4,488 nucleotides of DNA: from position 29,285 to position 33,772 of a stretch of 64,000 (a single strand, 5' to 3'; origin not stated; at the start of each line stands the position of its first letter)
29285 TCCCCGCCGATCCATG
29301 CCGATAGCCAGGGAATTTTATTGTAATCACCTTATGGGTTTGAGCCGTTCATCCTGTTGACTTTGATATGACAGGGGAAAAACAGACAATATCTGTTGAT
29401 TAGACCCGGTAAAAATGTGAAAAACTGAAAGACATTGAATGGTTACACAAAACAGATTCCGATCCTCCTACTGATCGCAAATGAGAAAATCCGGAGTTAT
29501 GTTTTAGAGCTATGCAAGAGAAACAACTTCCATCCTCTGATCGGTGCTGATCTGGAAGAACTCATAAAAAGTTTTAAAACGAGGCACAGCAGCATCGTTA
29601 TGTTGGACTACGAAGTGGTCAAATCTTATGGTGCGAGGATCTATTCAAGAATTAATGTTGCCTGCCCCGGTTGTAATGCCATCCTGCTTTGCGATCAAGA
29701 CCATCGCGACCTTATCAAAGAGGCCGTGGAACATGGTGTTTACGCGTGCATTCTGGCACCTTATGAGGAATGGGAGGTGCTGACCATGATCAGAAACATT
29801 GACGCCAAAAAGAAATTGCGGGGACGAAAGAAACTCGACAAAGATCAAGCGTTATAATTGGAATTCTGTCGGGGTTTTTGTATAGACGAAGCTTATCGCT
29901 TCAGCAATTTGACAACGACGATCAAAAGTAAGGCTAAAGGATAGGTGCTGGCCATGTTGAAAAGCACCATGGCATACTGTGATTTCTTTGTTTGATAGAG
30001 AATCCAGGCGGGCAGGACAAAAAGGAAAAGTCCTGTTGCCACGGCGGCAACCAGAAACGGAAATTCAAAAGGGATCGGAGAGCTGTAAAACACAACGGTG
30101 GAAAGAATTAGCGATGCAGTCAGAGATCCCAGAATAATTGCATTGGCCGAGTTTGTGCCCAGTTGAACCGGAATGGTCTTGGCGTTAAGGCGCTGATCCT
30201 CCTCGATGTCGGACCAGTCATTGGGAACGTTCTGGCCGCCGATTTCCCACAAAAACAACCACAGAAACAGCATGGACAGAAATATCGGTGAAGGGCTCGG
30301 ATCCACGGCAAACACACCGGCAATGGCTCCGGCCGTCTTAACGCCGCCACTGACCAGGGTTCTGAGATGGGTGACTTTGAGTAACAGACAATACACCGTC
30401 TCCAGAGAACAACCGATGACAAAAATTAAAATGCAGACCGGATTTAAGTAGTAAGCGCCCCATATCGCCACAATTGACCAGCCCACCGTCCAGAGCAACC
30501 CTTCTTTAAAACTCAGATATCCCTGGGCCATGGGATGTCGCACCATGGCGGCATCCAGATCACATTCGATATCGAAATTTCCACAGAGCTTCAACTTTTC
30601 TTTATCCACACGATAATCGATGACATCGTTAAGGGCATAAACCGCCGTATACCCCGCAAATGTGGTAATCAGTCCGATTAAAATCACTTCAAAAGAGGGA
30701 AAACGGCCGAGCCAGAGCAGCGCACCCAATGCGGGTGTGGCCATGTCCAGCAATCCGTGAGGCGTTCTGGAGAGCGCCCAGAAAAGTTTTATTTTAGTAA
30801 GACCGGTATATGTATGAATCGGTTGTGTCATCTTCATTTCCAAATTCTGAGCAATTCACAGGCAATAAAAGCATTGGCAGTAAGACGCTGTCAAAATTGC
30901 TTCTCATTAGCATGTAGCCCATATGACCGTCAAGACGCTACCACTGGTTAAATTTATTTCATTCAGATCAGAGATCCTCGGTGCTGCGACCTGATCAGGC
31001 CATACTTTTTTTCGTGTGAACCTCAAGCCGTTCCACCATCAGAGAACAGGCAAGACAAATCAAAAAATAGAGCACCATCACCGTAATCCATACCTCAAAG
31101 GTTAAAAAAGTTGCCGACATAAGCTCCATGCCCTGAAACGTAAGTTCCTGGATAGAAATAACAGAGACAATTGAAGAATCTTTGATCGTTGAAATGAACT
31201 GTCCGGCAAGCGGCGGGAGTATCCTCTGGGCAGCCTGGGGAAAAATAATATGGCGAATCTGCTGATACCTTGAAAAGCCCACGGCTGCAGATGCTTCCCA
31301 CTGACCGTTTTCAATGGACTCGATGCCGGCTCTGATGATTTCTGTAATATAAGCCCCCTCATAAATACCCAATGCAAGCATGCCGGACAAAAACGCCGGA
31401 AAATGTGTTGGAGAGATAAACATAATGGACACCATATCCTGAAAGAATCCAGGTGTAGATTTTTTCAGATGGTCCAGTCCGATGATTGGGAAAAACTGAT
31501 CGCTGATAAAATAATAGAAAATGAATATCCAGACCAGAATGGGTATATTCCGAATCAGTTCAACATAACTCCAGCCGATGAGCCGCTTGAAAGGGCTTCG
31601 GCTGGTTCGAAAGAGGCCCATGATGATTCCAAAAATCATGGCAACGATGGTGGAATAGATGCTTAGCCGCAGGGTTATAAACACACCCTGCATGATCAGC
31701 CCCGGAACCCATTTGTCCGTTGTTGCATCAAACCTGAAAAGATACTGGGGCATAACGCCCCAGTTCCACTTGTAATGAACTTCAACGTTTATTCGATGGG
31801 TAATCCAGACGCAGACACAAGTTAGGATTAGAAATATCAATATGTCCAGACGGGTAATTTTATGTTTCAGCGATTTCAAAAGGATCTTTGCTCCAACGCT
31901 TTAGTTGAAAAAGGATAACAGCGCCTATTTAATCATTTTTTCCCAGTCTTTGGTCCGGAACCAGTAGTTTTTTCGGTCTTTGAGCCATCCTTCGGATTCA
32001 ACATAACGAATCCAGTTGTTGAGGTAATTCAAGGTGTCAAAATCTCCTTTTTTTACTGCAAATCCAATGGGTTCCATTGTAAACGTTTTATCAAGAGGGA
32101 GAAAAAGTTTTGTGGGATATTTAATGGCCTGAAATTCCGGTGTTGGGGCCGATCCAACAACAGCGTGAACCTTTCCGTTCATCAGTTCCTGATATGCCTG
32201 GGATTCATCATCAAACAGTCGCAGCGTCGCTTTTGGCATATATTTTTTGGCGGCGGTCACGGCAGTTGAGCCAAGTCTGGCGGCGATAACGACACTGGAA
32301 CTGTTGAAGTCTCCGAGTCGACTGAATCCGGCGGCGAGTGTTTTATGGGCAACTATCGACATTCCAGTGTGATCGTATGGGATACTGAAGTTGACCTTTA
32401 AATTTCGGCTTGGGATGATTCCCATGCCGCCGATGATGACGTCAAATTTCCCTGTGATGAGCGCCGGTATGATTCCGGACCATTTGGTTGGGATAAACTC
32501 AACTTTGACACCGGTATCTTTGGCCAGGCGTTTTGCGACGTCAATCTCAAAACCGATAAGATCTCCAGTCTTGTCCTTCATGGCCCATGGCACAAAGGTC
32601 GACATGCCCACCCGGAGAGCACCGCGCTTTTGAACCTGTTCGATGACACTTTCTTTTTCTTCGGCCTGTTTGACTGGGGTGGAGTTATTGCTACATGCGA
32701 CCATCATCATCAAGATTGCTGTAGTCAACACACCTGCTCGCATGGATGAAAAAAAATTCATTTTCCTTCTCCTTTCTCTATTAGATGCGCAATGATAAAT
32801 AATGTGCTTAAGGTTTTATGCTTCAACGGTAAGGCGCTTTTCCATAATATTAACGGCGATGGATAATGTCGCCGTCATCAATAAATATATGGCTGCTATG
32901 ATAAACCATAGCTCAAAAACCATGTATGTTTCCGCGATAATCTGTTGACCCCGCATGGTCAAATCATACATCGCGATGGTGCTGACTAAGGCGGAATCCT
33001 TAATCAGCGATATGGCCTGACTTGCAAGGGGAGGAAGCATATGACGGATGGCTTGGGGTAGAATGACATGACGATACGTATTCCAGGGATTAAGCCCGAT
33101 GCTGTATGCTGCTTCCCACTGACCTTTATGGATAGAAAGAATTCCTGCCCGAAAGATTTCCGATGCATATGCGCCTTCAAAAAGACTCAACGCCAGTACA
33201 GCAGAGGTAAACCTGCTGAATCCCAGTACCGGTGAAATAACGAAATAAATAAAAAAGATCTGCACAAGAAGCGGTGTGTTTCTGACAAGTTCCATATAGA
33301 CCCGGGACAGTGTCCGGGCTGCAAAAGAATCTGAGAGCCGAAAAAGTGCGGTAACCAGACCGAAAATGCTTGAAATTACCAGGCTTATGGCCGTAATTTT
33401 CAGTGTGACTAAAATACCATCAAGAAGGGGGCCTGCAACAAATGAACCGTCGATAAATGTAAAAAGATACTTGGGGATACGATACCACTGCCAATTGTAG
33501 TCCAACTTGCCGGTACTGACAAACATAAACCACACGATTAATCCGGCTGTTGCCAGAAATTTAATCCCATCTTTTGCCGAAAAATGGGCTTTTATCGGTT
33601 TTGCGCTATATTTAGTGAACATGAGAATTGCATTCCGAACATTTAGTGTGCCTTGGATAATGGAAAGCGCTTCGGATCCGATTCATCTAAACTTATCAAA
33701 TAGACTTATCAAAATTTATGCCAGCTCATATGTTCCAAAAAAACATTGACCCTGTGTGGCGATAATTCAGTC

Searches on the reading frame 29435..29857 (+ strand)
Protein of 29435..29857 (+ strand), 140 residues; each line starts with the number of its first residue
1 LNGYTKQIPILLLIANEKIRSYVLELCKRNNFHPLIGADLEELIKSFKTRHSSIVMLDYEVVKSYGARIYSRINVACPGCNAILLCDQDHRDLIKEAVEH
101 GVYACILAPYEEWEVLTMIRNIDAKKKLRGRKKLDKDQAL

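Call 5: search_protein_families(library=pfam, proteins=[window:29435-29857:+], max_evalue=0.01)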
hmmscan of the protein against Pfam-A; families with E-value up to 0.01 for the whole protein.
window:29435-29857:+ (140 aa): 1 family
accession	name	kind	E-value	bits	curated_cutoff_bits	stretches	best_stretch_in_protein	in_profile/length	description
PF00072.30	Response_reg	-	3.5e-05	24.4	30.2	1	17-119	8-110/111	Response regulator receiver domain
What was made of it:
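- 29435..29857 (+): Degenerate receiver-like protein (140 aa) that travels with the sigma-54 activator. Response_reg 3.5e-5, below Pfam's cut-off (call 5).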

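Call 7: search_protein_families(library=ncbifam, proteins=[window:29435-29857:+], max_evalue=0.1)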
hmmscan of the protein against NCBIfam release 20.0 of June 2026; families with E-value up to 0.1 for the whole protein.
window:29435-29857:+ (140 aa): 11 families
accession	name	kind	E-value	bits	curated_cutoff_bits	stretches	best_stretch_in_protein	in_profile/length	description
NF045914.1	RespRegNblR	equivalog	5.1e-06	26.2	300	1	9-120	8-119/228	response regulator transcription factor NblR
NF045717.1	DVU0259_DivK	exception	1.1e-05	25.5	160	1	10-121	5-114/117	DVU0259 family response regulator domain-containing protein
NF047654.1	DiguCycDgcRLepto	equivalog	7.4e-05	21.8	500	1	12-127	6-124/295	diguanylate cyclase DgcR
NF041367.1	CheY_Halo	equivalog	0.00015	22.2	200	1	42-122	33-113/114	chemotaxis protein CheY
NF051850.1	RespRegRprY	equivalog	0.00088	18.7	370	1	7-135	4-130/234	response regulator transcription factor RprY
NF052445.1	RespRegMctR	equivalog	0.0034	16.8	300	1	44-124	40-120/205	two-component system response regulator MctR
NF053512.1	nitric_RR_NosR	exception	0.0034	16.5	400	1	23-132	14-124/422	response regulator c-di-GMP phosphodiesterase, NosR family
NF040689.1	MtrAB_MtrA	equivalog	0.0054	16.1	300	1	26-121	17-111/219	MtrAB system response regulator MtrA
NF051870.1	NAssimRespRegNtrX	equivalog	0.0056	15.6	600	1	10-134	4-131/452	nitrogen assimilation response regulator NtrX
NF033118.1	vanR-O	exception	0.037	13.5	505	1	52-126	48-122/233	vancomycin resistance response regulator transcription factor VanR-O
NF008469.0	PRK11361.1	equivalog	0.046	12.4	714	1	10-121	7-118/461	acetoacetate metabolism transcriptional regulator AtoC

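Call 70: search_protein_families(library=padloc, proteins=[window:29435-29857:+], max_evalue=0.01)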
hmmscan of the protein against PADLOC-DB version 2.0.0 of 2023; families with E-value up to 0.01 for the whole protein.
window:29435-29857:+ (140 aa): 0 families

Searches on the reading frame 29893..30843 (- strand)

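Call 5: search_protein_families(library=pfam, proteins=[window:29893-30843:-], max_evalue=0.01)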
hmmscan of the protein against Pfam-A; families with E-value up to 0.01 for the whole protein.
window:29893-30843:- (316 aa): 1 family
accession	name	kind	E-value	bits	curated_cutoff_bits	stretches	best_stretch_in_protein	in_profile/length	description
PF01040.23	UbiA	-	2.3e-29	102.9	34.2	1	38-297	6-247/250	UbiA prenyltransferase family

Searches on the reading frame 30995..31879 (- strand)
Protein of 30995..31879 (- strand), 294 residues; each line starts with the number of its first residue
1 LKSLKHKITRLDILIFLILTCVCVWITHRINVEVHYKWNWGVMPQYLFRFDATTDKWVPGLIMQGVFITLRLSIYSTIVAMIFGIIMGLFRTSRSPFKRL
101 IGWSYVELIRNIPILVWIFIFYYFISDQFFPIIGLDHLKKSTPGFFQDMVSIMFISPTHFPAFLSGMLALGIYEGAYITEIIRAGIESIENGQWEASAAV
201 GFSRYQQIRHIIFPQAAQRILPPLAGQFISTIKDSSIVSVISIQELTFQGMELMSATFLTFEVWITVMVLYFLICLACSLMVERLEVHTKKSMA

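Call 51: search_protein_families(library=pfam, proteins=[window:30995-31879:-], max_evalue=0.0001)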
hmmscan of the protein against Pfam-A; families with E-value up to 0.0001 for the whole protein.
window:30995-31879:- (294 aa): 1 family
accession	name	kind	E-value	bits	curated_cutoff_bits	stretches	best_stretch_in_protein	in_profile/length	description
PF00528.27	BPD_transp_1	-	3e-21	76.4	26.4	1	81-286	2-179/184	Binding-protein-dependent transport system inner membrane component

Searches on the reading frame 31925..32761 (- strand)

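Call 51: search_protein_families(library=pfam, proteins=[window:31925-32761:-], max_evalue=0.0001)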
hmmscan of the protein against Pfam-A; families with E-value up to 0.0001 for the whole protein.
window:31925-32761:- (278 aa): 2 families
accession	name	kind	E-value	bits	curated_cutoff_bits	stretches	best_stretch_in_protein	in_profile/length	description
PF00497.25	SBP_bac_3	-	2.1e-31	108.9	26.4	1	49-269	1-131/132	Bacterial extracellular solute-binding proteins, family 3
PF10613.14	Lig_chan-Glu_bd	-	6.4e-09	36.4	30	1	68-140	42-113/115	Ligated ion channel L-glutamate- and glycine-binding site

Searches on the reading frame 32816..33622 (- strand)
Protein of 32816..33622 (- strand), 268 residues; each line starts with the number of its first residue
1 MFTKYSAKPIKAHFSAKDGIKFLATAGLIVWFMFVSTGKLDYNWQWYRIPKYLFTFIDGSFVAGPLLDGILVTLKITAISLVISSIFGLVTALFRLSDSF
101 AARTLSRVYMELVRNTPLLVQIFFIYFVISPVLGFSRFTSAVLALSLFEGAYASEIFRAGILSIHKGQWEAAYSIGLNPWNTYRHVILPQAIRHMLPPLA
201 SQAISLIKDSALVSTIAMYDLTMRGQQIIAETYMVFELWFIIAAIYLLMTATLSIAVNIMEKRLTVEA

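Call 52: search_protein_families(library=pfam, proteins=[window:32816-33622:-], max_evalue=0.0001)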
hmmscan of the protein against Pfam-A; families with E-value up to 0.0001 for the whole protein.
window:32816-33622:- (268 aa): 1 family
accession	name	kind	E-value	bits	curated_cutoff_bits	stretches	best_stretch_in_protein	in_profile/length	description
PF00528.27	BPD_transp_1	-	9.3e-25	87.9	26.4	1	85-265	2-183/184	Binding-protein-dependent transport system inner membrane component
